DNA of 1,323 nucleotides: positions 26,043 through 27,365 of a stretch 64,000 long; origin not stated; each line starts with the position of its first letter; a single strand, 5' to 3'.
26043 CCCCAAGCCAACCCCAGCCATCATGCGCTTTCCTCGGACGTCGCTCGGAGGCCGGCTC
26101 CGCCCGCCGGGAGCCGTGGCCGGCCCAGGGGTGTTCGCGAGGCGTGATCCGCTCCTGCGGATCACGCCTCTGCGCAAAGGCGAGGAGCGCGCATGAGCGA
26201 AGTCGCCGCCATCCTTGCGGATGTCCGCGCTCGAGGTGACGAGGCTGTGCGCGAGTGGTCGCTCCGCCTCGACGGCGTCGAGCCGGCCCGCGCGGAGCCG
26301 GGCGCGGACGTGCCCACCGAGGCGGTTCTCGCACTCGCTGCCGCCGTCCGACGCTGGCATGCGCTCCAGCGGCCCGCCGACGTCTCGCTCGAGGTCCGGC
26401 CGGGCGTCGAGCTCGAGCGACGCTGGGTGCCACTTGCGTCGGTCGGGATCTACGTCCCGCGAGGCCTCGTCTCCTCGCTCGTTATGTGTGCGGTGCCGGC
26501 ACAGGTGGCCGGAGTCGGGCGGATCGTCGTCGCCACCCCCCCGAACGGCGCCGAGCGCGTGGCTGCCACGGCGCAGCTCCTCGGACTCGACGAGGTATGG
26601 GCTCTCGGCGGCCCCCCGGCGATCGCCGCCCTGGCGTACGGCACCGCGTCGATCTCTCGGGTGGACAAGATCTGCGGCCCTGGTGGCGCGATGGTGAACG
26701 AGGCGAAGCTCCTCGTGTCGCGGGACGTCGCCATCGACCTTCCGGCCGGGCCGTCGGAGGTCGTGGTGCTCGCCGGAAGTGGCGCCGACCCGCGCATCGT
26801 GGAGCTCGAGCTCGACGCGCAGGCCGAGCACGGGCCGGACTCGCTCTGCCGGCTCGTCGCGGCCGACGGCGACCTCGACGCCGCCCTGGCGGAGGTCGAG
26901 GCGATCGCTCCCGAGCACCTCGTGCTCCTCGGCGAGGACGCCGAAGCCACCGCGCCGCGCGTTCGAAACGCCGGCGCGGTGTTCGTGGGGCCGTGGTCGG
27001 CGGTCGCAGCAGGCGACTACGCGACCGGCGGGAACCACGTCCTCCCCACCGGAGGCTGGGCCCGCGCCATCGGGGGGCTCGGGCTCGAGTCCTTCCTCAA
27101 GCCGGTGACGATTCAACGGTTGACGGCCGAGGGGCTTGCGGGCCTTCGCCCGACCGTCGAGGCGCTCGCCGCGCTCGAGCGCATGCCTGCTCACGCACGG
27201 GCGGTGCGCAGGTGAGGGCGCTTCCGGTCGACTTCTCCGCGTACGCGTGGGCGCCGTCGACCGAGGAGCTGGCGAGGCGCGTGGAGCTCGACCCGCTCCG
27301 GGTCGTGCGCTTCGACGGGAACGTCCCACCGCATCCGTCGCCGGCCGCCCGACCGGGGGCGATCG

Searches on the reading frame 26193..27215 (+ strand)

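Call 28: search_protein_families(library=pfam, proteins=[window:26193-27215:+], max_evalue=0.001)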
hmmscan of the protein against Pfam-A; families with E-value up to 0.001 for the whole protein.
window:26193-27215:+ (340 aa): 1 family
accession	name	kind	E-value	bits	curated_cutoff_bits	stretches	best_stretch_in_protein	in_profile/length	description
PF00815.25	Histidinol_dh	-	3.1e-105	353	27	2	2-228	13-260/411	Histidinol dehydrogenase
